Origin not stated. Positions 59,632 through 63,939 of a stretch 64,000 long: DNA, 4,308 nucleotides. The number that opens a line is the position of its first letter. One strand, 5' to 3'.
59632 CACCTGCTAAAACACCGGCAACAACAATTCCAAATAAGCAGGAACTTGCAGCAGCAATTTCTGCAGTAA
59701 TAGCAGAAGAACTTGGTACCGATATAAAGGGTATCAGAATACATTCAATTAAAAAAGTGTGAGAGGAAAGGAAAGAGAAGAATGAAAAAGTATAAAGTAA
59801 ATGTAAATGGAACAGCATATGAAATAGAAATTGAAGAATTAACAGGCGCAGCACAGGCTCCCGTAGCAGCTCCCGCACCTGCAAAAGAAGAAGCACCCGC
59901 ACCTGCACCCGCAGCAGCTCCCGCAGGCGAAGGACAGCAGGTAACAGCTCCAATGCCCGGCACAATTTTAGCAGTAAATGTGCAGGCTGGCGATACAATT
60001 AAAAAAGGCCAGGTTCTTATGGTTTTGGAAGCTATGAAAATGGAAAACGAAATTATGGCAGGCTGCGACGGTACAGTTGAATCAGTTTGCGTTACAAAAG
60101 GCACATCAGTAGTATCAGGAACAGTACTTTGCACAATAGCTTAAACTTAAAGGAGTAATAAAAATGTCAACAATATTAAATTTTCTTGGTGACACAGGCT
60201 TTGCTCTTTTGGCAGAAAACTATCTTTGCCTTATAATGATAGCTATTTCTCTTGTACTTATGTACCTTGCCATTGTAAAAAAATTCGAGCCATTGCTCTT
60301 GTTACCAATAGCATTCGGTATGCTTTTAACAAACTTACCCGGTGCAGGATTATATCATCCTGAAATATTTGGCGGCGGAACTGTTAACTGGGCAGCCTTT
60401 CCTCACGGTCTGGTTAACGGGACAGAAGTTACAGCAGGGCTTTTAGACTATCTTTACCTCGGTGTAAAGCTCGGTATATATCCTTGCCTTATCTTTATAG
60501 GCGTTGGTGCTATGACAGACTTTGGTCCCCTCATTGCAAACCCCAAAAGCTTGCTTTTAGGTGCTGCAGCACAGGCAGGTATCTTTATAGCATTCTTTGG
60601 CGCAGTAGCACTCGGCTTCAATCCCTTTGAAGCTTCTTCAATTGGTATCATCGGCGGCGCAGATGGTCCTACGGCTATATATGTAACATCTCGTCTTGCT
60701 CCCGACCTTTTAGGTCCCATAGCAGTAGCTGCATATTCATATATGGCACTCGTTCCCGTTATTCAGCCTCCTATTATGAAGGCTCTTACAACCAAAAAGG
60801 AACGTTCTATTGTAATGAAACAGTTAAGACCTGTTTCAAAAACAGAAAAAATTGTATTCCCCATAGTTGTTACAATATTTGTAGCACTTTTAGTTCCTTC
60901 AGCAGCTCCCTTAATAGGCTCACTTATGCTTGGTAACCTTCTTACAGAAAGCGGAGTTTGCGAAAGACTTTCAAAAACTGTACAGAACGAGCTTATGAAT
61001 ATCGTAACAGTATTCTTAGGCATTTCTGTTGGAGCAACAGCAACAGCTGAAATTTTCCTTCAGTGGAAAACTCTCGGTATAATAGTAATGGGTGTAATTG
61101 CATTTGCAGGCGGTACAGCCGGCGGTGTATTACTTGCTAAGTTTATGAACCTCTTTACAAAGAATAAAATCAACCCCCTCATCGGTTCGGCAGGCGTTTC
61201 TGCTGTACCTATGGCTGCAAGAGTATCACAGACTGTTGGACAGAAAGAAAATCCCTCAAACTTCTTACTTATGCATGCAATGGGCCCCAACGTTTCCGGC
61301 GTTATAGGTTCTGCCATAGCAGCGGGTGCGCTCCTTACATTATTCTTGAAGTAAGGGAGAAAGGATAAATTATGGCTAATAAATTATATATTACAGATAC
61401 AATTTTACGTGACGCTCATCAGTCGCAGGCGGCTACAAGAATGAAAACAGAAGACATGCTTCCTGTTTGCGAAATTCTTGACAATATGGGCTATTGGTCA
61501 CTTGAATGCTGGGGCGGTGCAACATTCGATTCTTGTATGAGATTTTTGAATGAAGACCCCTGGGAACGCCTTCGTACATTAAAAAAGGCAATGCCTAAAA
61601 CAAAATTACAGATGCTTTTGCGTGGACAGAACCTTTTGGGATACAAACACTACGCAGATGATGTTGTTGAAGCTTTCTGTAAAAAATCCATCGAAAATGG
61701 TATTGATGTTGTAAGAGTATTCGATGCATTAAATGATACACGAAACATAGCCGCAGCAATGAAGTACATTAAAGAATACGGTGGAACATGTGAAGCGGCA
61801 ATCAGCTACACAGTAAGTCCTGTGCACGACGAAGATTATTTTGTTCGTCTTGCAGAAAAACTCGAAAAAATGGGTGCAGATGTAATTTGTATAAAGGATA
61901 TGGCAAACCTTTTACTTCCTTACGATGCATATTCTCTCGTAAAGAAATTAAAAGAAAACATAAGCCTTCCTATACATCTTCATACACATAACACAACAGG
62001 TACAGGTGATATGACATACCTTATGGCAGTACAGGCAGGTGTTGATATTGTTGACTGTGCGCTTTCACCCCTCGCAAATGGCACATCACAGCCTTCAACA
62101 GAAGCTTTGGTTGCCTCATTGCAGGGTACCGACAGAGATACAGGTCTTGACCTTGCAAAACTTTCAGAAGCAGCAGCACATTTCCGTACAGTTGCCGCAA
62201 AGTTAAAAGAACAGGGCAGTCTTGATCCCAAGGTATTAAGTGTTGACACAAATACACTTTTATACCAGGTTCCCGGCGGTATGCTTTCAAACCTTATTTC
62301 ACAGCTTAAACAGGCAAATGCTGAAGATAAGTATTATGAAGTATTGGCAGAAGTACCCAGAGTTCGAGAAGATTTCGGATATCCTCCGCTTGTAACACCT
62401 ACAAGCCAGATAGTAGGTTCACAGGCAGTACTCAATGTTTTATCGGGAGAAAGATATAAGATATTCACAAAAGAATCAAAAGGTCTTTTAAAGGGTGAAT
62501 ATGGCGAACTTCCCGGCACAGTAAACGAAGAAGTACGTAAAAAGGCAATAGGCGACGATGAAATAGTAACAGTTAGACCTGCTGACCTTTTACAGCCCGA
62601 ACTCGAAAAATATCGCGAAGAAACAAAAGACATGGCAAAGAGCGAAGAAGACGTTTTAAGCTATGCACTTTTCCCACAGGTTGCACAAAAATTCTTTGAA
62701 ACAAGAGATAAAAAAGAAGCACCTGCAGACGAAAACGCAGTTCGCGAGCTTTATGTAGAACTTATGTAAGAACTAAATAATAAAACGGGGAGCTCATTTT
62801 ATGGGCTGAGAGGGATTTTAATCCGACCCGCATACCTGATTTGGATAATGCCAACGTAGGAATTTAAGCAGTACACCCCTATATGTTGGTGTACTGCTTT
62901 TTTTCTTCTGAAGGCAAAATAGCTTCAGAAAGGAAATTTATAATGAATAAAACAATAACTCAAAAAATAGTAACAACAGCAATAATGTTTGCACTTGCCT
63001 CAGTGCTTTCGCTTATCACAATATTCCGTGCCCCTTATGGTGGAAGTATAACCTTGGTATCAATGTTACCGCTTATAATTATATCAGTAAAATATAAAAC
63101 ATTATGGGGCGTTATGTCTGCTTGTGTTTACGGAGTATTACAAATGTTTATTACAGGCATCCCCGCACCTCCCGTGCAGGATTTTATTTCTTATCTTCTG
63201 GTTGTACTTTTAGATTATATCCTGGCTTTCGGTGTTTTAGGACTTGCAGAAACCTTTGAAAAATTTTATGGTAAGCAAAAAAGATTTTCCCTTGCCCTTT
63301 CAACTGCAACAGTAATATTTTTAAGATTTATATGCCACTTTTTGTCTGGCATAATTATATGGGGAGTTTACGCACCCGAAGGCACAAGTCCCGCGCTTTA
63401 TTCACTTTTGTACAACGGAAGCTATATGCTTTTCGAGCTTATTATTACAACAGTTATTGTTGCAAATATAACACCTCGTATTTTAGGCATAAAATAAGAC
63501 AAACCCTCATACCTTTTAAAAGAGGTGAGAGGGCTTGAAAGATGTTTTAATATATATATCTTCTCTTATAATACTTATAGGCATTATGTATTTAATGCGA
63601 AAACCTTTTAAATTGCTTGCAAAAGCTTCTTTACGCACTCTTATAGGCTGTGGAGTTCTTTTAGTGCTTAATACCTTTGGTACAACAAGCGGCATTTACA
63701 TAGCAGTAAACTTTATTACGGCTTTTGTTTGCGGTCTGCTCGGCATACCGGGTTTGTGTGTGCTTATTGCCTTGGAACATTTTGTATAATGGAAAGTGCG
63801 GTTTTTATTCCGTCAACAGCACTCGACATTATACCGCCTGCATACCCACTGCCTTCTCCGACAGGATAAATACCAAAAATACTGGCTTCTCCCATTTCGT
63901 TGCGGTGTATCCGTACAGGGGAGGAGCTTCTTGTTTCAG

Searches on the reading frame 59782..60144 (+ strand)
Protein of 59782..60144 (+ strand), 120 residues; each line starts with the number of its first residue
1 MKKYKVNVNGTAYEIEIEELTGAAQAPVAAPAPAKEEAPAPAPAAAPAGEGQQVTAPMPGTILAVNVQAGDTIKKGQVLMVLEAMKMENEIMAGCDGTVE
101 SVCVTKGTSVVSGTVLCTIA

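Call 6: search_protein_families(library=pfam, proteins=[window:59782-60144:+])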
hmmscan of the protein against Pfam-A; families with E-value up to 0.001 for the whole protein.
window:59782-60144:+ (120 aa): 4 families
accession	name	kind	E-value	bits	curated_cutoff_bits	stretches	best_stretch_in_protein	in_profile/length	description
PF00364.28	Biotin_lipoyl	-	2.7e-21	75.6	22.1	1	53-119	2-73/73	Biotin-requiring enzyme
PF13533.13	Biotin_lipoyl_2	-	6.7e-12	45.4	29.8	1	53-83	2-32/32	Biotin-lipoyl like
PF13437.12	HlyD_3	-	1.8e-05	25.8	22.2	0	54-83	2-31/106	HlyD family secretion protein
PF16576.10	HlyD_D23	-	2.5e-05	24.1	30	0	53-83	110-140/214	Barrel-sandwich domain of CusB or HlyD membrane-fusion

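Call 7: search_protein_families(library=ncbifam, proteins=[window:59782-60144:+])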
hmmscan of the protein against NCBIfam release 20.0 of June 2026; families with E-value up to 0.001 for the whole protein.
window:59782-60144:+ (120 aa): 23 families
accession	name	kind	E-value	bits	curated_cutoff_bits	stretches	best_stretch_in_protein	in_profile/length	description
NF005117.0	PRK06549.1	equivalog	1.5e-30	106.4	159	1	1-119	2-129/130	acetyl-CoA carboxylase biotin carboxyl carrier protein subunit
NF047903.1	MmDecMmdC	equivalog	5.2e-30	104.6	200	1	1-116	1-128/132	methylmalonyl-CoA decarboxylase subunit gamma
NF004173.0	PRK05641.1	equivalog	7.1e-27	94.8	199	1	24-118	58-151/153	putative acetyl-CoA carboxylase biotin carboxyl carrier protein subunit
NF010643.0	PRK14040.1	subfamily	1.2e-24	86.8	892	1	2-119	480-594/595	oxaloacetate decarboxylase subunit alpha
NF006761.0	PRK09282.1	domain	5.6e-23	81.2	402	1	2-119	465-589/591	pyruvate carboxylase subunit B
TIGR01108.1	oadA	equivalog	2e-22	79.4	756.5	1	2-116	473-582/582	sodium-extruding oxaloacetate decarboxylase subunit alpha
NF009554.0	PRK12999.1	equivalog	1.5e-18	66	965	1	42-119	1068-1145/1147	pyruvate carboxylase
TIGR01235.1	pyruv_carbox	equivalog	1.8e-17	62.2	1114.45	1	45-118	1068-1141/1143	pyruvate carboxylase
TIGR02712.1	urea_carbox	equivalog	5.1e-14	51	1303.85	1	40-119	1121-1200/1201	urea carboxylase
NF004547.1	PRK05889.1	equivalog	6.5e-14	51.9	75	1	52-119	3-70/71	biotin/lipoyl-binding carrier protein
NF006079.0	PRK08225.1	equivalog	7.2e-14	51.6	95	1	53-119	3-69/70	acetyl-CoA carboxylase biotin carboxyl carrier protein subunit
NF010645.0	PRK14042.1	equivalog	1.8e-13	50.2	1182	1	53-118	527-592/596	pyruvate carboxylase subunit B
TIGR00531.1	BCCP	equivalog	5.3e-13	49.7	115.2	1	21-119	44-154/156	acetyl-CoA carboxylase biotin carboxyl carrier protein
TIGR01348.1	PDHac_trf_long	equivalog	1.1e-10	40.8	552.1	1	22-118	127-227/587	dihydrolipoyllysine-residue acetyltransferase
NF008814.0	PRK11854.1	equivalog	1.8e-10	39.9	722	1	20-118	74-177/637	pyruvate dehydrogenase complex dihydrolipoyllysine-residue acetyltransferase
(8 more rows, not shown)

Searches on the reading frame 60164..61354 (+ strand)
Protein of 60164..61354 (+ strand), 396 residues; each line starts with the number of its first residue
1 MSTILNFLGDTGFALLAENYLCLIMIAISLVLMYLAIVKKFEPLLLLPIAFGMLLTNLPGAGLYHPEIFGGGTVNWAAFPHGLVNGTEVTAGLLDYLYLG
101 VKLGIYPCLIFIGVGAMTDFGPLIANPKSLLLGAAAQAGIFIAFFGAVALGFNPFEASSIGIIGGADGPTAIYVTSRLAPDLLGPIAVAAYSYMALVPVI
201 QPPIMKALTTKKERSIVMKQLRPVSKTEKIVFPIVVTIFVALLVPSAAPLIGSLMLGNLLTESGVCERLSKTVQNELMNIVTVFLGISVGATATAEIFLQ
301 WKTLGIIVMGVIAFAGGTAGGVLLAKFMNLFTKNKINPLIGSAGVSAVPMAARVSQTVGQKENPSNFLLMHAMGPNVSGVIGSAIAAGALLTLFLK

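Call 6: search_protein_families(library=pfam, proteins=[window:60164-61354:+])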
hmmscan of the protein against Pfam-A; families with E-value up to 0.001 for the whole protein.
window:60164-61354:+ (396 aa): 1 family
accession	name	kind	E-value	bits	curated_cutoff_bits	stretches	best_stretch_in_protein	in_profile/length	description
PF03977.18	OAD_beta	-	2.5e-164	546.8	31.6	1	23-394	3-349/349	Na+-transporting oxaloacetate decarboxylase beta subunit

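Call 7: search_protein_families(library=ncbifam, proteins=[window:60164-61354:+])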
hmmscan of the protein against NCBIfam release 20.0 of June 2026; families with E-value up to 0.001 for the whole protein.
window:60164-61354:+ (396 aa): 5 families
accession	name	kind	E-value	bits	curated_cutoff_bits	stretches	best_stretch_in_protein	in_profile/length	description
TIGR01109.1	Na_pump_decarbB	subfamily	9.3e-159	528.2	190.6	1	23-388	3-353/354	sodium ion-translocating decarboxylase subunit beta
NF012020.0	PRK15476.1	subfamily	9.7e-142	473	820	2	89-393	118-429/433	oxaloacetate decarboxylase subunit beta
NF012019.0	PRK15475.1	subfamily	3.6e-141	471.2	822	2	90-393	119-429/433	oxaloacetate decarboxylase subunit beta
NF012021.0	PRK15477.1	subfamily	3.8e-141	471.1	824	2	89-393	118-429/433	oxaloacetate decarboxylase subunit beta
TIGR03136.1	malonate_biotin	equivalog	1.2e-52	179.5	596.9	1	23-391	25-393/399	Na+-transporting malonate decarboxylase, carboxybiotin decarboxylase subunit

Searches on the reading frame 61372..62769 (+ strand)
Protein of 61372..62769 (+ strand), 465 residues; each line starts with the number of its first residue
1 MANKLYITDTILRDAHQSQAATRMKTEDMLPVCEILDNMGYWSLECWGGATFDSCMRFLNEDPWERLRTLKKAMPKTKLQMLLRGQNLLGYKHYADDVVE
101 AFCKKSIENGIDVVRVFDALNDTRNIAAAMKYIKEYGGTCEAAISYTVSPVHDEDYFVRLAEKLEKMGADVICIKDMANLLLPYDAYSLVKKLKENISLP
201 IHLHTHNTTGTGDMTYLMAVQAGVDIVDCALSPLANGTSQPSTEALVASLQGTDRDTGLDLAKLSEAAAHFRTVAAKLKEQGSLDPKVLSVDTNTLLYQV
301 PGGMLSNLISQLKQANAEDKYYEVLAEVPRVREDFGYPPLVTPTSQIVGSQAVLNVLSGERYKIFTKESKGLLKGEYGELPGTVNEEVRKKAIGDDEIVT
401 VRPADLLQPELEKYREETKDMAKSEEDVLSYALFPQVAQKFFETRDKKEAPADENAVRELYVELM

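Call 55: search_protein_families(library=pfam, proteins=[window:61372-62769:+], max_evalue=0.001)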
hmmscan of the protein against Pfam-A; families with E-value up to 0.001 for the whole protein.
window:61372-62769:+ (465 aa): 2 families
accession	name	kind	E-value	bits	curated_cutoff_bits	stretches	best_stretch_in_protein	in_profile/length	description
PF02436.23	PYC_OADA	-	5.8e-56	189.8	27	1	297-450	3-169/201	Conserved carboxylase domain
PF00682.25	HMGL-like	-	1.4e-21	77.5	29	1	5-268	2-257/260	HMGL-like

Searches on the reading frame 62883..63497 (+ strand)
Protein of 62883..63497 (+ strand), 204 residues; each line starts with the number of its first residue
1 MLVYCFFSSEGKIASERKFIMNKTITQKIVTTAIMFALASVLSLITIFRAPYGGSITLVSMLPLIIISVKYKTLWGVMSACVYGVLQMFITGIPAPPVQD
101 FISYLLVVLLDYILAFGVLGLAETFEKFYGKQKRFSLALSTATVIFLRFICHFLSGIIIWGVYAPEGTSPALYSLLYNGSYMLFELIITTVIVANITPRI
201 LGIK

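Call 34: search_protein_families(library=pfam, proteins=[window:62883-63497:+], max_evalue=0.01)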
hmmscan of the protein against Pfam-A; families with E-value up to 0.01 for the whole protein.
window:62883-63497:+ (204 aa): 1 family
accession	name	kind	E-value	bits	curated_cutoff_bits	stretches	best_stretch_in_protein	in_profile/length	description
PF09515.15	Thia_YuaJ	-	3.1e-40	138.6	25.8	1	29-196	1-168/177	Thiamine transporter protein (Thia_YuaJ)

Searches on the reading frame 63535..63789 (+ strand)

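Call 34: search_protein_families(library=pfam, proteins=[window:63535-63789:+], max_evalue=0.01)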
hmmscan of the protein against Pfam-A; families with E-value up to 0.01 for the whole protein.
window:63535-63789:+ (84 aa): 2 families
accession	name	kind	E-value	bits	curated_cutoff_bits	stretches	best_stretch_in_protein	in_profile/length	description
PF07441.16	BofA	-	1.4e-18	67.3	26.1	1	11-82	3-74/75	SigmaK-factor processing regulatory protein BofA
PF18917.5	LiaI-LiaF-like_TM1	-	0.0071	16.9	27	0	36-52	7-23/42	LiaI-LiaF-like transmembrane region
